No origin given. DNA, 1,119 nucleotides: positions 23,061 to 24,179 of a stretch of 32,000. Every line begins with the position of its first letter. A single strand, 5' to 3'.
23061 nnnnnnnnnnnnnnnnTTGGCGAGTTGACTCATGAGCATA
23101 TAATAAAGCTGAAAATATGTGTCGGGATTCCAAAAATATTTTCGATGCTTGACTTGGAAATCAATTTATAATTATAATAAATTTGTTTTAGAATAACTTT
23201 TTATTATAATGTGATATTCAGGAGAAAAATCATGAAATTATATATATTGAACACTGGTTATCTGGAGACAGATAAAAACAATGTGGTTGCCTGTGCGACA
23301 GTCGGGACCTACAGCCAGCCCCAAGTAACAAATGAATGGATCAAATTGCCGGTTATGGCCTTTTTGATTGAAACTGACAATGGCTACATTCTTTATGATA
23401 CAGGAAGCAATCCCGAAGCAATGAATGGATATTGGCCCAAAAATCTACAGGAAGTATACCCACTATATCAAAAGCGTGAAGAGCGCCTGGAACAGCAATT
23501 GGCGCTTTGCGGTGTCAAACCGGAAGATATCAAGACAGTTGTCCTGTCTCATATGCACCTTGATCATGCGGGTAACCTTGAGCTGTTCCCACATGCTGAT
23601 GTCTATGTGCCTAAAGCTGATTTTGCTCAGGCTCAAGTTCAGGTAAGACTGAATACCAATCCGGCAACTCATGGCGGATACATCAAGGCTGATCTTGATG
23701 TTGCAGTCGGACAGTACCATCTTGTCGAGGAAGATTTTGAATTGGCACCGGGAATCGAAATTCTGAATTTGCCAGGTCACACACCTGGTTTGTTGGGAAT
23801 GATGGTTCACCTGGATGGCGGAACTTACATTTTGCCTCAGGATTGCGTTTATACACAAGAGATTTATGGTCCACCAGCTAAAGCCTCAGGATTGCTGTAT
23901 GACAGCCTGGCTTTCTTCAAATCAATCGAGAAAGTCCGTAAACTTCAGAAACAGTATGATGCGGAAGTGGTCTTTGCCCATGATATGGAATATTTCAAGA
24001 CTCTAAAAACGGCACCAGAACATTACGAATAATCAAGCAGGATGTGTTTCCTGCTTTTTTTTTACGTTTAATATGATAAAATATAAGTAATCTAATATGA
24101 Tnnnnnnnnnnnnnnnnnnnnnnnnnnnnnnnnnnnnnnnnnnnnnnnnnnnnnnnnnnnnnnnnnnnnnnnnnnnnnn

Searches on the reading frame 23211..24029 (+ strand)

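Call 71: search_protein_families(library=pfam, proteins=[window:23211-24029:+], max_evalue=0.00001)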
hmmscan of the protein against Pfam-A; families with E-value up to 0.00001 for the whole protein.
window:23211-24029:+ (273 aa): 1 family
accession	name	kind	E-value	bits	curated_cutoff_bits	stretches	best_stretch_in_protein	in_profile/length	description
PF00753.33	Lactamase_B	-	1.1e-15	58.5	22.7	1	46-218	4-156/196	Metallo-beta-lactamase superfamily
